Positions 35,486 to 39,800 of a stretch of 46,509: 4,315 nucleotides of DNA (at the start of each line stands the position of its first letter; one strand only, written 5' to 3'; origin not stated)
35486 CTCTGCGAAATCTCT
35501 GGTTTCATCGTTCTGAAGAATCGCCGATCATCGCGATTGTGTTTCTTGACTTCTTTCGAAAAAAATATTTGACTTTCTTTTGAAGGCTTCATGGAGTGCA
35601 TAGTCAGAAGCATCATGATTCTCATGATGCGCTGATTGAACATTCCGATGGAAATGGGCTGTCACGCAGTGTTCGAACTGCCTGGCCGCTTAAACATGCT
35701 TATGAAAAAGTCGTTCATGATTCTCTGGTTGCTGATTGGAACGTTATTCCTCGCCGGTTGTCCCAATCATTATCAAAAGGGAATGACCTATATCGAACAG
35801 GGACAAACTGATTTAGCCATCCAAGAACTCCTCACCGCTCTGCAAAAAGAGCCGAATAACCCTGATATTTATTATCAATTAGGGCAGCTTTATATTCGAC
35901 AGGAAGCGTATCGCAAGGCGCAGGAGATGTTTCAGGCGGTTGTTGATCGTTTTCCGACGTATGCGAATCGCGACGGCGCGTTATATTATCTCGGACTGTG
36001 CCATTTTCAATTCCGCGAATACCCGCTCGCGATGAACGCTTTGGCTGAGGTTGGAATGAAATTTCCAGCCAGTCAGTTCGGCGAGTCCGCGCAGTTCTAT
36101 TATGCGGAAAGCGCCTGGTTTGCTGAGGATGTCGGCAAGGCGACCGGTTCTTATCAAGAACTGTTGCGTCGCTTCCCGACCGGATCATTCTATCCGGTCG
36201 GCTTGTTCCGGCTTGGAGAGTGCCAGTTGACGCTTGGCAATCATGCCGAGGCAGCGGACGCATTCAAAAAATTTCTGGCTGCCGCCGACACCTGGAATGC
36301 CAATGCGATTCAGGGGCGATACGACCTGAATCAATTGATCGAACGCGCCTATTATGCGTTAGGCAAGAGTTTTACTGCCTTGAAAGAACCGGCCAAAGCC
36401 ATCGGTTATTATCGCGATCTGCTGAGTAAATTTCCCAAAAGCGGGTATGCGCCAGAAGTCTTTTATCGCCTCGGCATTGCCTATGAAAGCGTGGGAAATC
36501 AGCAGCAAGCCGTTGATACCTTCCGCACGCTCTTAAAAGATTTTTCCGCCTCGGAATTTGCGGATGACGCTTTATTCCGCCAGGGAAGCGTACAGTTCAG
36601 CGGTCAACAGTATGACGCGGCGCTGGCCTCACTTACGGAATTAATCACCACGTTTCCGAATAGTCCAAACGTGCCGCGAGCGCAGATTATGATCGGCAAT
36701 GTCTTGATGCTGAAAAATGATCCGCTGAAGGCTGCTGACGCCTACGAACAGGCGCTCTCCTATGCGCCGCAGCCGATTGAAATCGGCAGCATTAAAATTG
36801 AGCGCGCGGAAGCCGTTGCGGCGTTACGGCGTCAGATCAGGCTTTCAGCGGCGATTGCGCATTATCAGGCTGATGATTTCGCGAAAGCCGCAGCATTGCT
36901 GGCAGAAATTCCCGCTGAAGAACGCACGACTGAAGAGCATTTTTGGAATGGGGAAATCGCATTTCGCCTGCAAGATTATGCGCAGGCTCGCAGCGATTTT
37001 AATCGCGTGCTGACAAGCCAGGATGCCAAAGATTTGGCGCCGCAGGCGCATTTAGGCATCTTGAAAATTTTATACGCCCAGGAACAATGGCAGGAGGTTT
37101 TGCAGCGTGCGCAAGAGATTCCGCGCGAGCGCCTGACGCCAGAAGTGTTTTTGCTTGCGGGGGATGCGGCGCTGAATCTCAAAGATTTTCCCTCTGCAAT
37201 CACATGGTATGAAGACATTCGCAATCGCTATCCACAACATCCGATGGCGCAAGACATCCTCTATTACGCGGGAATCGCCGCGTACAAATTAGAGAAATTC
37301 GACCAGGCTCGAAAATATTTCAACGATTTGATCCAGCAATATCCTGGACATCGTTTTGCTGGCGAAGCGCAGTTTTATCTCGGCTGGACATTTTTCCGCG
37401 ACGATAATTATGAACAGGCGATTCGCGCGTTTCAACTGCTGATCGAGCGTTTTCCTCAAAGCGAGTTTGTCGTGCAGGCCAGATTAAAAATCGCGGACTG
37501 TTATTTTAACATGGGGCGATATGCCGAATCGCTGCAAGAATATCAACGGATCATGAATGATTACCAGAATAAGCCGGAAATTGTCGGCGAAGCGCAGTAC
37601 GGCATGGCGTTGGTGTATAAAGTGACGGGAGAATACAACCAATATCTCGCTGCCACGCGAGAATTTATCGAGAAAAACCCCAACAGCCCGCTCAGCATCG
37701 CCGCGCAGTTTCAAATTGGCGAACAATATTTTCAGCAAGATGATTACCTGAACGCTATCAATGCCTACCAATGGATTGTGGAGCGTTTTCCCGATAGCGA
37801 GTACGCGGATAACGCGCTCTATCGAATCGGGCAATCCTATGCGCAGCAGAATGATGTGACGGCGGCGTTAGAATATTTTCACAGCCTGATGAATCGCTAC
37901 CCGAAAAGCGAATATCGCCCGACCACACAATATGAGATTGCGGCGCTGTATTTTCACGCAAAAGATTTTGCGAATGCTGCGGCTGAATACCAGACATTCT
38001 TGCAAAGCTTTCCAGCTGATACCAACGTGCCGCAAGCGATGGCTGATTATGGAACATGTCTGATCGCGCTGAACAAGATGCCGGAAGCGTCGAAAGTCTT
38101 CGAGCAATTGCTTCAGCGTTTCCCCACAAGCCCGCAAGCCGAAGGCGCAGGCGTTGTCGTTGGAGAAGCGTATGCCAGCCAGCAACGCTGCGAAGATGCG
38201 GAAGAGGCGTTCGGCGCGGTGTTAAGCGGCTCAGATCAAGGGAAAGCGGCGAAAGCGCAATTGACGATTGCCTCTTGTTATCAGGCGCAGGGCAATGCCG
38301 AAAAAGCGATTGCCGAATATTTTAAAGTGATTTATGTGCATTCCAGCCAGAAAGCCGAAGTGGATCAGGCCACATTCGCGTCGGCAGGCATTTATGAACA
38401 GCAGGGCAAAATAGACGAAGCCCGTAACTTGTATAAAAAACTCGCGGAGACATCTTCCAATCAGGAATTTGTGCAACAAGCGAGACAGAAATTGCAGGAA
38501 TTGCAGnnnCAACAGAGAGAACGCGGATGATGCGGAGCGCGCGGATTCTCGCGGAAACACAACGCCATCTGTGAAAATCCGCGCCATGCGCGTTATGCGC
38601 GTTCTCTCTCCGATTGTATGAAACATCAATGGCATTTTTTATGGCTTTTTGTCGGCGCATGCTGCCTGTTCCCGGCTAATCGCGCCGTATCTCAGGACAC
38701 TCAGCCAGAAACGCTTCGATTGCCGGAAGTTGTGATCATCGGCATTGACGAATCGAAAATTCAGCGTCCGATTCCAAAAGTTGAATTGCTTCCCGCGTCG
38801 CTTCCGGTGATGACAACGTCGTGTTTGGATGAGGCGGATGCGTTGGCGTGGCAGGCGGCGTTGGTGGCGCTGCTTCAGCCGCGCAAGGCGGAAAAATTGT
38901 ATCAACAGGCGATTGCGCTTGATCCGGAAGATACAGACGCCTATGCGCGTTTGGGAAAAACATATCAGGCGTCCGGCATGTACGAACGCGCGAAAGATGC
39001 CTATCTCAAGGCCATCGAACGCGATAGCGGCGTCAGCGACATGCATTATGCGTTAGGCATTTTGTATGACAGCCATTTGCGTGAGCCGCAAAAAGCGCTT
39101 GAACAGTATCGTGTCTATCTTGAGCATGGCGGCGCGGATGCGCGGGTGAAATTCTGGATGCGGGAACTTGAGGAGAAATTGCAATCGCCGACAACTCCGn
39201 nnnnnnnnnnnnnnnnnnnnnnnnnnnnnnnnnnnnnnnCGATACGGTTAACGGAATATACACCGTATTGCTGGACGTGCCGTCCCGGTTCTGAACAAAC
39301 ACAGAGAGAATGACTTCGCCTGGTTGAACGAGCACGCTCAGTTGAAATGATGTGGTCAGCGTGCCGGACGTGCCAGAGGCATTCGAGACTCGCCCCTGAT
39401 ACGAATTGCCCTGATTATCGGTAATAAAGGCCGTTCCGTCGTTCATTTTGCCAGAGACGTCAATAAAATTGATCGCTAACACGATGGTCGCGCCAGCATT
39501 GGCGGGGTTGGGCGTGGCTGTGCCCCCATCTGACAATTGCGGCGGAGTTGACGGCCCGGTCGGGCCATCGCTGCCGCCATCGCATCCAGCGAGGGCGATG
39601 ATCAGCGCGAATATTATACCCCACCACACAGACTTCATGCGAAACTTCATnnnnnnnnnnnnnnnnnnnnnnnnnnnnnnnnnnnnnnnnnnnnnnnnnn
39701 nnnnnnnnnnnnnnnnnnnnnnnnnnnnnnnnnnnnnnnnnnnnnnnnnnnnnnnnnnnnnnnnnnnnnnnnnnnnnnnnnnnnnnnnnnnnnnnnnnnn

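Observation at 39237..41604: L7/L12-CTD-like + HEAT-repeat + non-catalytic FGE-sulfatase-like protein in an operon with a small lipoprotein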

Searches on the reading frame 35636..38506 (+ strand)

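Call 81: search_protein_families(library=padloc, proteins=[window:35636-38506:+], max_evalue=0.01)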
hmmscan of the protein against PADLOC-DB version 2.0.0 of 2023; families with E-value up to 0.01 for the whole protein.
window:35636-38506:+ (957 aa): 1 family
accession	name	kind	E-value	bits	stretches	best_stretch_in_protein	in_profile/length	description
PDLC01101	PrimPol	-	0.00083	16.1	0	58-110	49-101/490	adaptation polymerase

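Call 85: search_protein_families(library=pfam, proteins=[window:35636-38506:+], max_evalue=0.00001)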
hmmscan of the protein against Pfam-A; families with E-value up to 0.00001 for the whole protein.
window:35636-38506:+ (957 aa): 23 families
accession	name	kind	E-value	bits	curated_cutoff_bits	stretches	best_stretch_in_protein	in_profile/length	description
PF13174.12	TPR_6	-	6.9e-86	277.6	26.3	2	727-758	2-33/33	Tetratricopeptide repeat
PF07719.23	TPR_2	-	3.3e-71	230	27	0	540-572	2-34/34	Tetratricopeptide repeat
PF13432.12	TPR_16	-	3.8e-63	209.8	32.7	1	545-609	3-64/65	Tetratricopeptide repeat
PF13428.12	TPR_14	-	6.3e-53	172.1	23.5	0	46-85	5-44/44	Tetratricopeptide repeat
PF00515.34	TPR_1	-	3.9e-51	169.3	27.8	0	76-109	1-34/34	Tetratricopeptide repeat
PF14559.12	TPR_19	-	4.2e-50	168.4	25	1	53-108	2-57/68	Tetratricopeptide repeat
PF13424.12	TPR_12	-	3.8e-49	165.2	30.1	1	542-606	6-75/77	Tetratricopeptide repeat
PF13181.12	TPR_8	-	6.4e-41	135.5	25.7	0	77-107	2-32/34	Tetratricopeptide repeat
PF09976.15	TPR_21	-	3.7e-33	115.3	25.5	0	814-956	54-191/193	Tetratricopeptide repeat-like domain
PF13525.12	YfiO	-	1.4e-32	113.6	25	3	508-620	11-134/203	Outer membrane lipoprotein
PF12895.13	ANAPC3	-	1.9e-19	70.1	27.2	0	68-138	15-81/82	Anaphase-promoting complex, cyclosome, subunit 3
PF13176.12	TPR_7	-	2.1e-14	52.7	27.9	0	915-940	4-29/36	Tetratricopeptide repeat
PF13414.12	TPR_11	-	6.5e-13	48.6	26.8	1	51-89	3-41/42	TPR repeat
PF13512.12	TPR_18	-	1.4e-11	45.2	21.9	0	727-800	12-85/145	Tetratricopeptide repeat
PF13371.12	TPR_9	-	8.8e-11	42.1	35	0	60-108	15-61/73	Tetratricopeptide repeat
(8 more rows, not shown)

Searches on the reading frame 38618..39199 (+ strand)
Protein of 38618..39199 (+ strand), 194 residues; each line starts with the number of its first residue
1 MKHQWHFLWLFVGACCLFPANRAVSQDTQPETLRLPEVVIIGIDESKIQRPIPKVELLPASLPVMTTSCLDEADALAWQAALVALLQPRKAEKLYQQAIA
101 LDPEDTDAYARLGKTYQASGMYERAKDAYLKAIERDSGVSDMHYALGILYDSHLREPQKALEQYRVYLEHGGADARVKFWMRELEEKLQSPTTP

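Call 3: search_protein_families(library=pfam, proteins=[window:38618-39199:+], max_evalue=0.1)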
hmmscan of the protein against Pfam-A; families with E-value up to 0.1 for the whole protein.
window:38618-39199:+ (194 aa): 13 families
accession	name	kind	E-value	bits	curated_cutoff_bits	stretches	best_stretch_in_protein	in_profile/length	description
PF13431.12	TPR_17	-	1.5e-12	47.2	24.4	2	94-126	1-33/34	Tetratricopeptide repeat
PF00515.34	TPR_1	-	2.3e-10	40.3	27.8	2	107-136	2-31/34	Tetratricopeptide repeat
PF13414.12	TPR_11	-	5.6e-09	36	26.8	1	93-120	15-42/42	TPR repeat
PF07719.23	TPR_2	-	1.2e-08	34.9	27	2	107-136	2-31/34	Tetratricopeptide repeat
PF13181.12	TPR_8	-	3e-08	33.6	25.7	1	107-136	2-31/34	Tetratricopeptide repeat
PF13432.12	TPR_16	-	3.9e-08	34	32.7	2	112-169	3-59/65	Tetratricopeptide repeat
PF13428.12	TPR_14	-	7.1e-08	32.8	23.5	2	80-114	9-43/44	Tetratricopeptide repeat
PF14559.12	TPR_19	-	9.3e-08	32.7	25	1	87-144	6-63/68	Tetratricopeptide repeat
PF13424.12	TPR_12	-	3.2e-05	24.5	30.1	1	108-169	12-73/77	Tetratricopeptide repeat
PF13176.12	TPR_7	-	4.1e-05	23.8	27.9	0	108-136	1-31/36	Tetratricopeptide repeat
PF13174.12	TPR_6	-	0.0018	19.3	26.3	1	107-135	1-29/33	Tetratricopeptide repeat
PF14561.12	TPR_20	-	0.002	18.9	25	1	95-140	11-56/90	Tetratricopeptide repeat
PF13371.12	TPR_9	-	0.023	15.1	35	0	89-136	12-59/73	Tetratricopeptide repeat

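Call 81: search_protein_families(library=padloc, proteins=[window:38618-39199:+], max_evalue=0.01)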
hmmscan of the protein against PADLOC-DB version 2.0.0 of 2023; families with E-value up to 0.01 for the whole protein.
window:38618-39199:+ (194 aa): 1 family
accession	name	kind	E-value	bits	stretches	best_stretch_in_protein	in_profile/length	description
PDLC01101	PrimPol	-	0.0015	15.3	1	71-145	32-106/490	adaptation polymerase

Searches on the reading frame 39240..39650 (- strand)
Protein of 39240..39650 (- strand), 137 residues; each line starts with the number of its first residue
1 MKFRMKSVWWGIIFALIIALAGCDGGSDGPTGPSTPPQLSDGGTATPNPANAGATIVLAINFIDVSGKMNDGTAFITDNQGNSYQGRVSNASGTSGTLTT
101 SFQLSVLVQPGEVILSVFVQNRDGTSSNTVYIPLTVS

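Call 3: search_protein_families(library=pfam, proteins=[window:39240-39650:-], max_evalue=0.1)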
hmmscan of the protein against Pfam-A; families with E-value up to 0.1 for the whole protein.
window:39240-39650:- (137 aa): 1 family
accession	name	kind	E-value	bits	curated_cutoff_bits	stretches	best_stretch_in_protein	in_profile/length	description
PF18705.7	DUF5643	-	0.056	13.9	34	1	73-130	49-104/115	Family of unknown function (DUF5643)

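Call 4: search_protein_families(library=ncbifam, proteins=[window:39240-39650:-], max_evalue=0.1)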
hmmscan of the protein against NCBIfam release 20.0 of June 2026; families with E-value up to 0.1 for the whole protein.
window:39240-39650:- (137 aa): 1 family
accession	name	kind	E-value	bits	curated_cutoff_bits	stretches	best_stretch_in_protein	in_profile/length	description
NF058595.1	invert_tail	domain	0.077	13.3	37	1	7-37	56-88/113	lipo-invert putative C-terminal anchoring domain-containing protein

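Call 41: find_homologous_proteins(query=window:39240-39650:-, max_evalue=0.001)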
Query window:39240-39650:- (137 aa): 5 proteins with E <= 0.001 among 34 candidates.
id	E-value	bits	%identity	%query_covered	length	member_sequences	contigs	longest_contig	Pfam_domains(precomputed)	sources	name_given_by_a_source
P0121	4.5e-77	274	93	100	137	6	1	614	-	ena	-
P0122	6.8e-71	254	87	100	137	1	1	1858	-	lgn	-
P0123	1.2e-68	247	80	100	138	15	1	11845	-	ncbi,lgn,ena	-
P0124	4.0e-49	184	61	100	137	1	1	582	-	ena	-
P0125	1.8e-25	107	45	61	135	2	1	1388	-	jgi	jgi:hypothetical protein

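Call 57: predict_structure(alignment_id=A6)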
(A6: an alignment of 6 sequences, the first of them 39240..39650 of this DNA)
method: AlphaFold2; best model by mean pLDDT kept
length: 137 residues; sequences in the alignment: 6
mean_pLDDT: 72.7   pTM: 0.56
mean pLDDT of the five models: 72.7, 63.5, 56.7, 53.5, 44.1
residues with pLDDT >= 90: 1; 70-90: 92; 50-70: 31; < 50: 13
segments of 3 or more residues with pLDDT < 50: 22-32
pLDDT, mean of each block of 10 residues (from residue 1): 59 70 45 60 78 85 67 85 82 66 84 85 73 83
secondary structure, 60 per line:
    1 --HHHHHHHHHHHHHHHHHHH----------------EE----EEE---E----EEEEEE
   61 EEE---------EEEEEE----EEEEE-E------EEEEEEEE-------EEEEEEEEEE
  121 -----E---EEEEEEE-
elements in order: H3-21 E44-46 E55-63 E73-78 E83-87 E96-103 E111-120 E130-136

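Call 62: fold_search(model_id=the predicted structure, library=pdb)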
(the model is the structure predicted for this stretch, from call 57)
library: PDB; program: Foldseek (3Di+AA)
matches with E <= 10: 1980; with E <= 0.001: 5
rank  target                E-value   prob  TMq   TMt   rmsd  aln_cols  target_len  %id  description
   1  8s5s                  3.1e-04  1.00  0.45  0.19   4.6       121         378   12  Crystal structure of a Sulfite dehydrogenase from Thermus thermophilus (released 2024-11-27)
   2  2p9r_A                4.7e-04  1.00  0.41  0.51   5.6       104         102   20  Human alpha2-macroglogulin is composed of multiple domains, as predicted by homology with complement component C3 (released 2007-08-21)
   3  6y0k                  7.1e-04  1.00  0.47  0.20   4.0       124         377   10  Sulfite oxidase from Thermus thermophilus with coordinated phosphate (released 2020-08-05)
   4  2blf_A                8.8e-04  1.00  0.45  0.19   4.3       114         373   11  Sulfite dehydrogenase from Starkeya Novella (released 2005-04-28)
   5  2p9r_B                9.7e-04  1.00  0.43  0.56   4.7       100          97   21  Human alpha2-macroglogulin is composed of multiple domains, as predicted by homology with complement component C3 (released 2007-08-21)
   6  2ca4_A                1.1e-03  1.00  0.46  0.20   4.1       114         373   11  Sulfite dehydrogenase from Starkeya Novella mutant (released 2007-02-20)
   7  4xed                  1.2e-03  1.00  0.43  0.56   4.8       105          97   16  PKD domain of M14-like peptidase from Thermoplasmatales archaeon SCGC AB-540-F20 (released 2015-05-13)
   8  2c9x_A                1.3e-03  1.00  0.45  0.19   4.3       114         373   11  Sulfite dehydrogenase from Starkeya Novella Y236F mutant (released 2006-08-16)
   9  6r4m_A                1.7e-03  1.00  0.43  0.42   4.9       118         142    8  Crystal structure of S. cerevisia Niemann-Pick type C protein NPC2 (released 2019-09-25)
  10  5kwy_D                1.8e-03  1.00  0.46  0.48   5.4       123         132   10  Structure of human NPC1 middle lumenal domain bound to NPC2 (released 2016-08-24)
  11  5wa0_A                2.3e-03  1.00  0.44  0.19   5.6       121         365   14  Crystal Structure of the sulfite dehydrogenase, SorT R78Q mutant from Sinorhizobium meliloti (released 2017-10-25)
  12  2ca3_A                2.5e-03  1.00  0.45  0.19   4.3       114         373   11  Sulfite dehydrogenase from Starkeya Novella r55m mutant (released 2007-02-20)
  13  4kkr_A                2.5e-03  1.00  0.39  0.26   7.1       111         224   13  Crystal structure of Vibrio cholerae RbmA (crystal form 3) (released 2013-05-22)
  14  2a9d_B                2.5e-03  1.00  0.38  0.18   5.6       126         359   10  Crystal structure of recombinant chicken sulfite oxidase with Arg at residue 161 (released 2005-08-02)
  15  6r4n_E                3.0e-03  1.00  0.42  0.41   5.0       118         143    8  Crystal structure of S. cerevisia Niemann-Pick type C protein NPC2 with ergosterol bound (released 2019-09-25)
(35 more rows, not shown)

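Call 81: search_protein_families(library=padloc, proteins=[window:39240-39650:-], max_evalue=0.01)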
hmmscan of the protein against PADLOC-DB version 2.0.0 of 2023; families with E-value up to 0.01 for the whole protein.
window:39240-39650:- (137 aa): 0 families
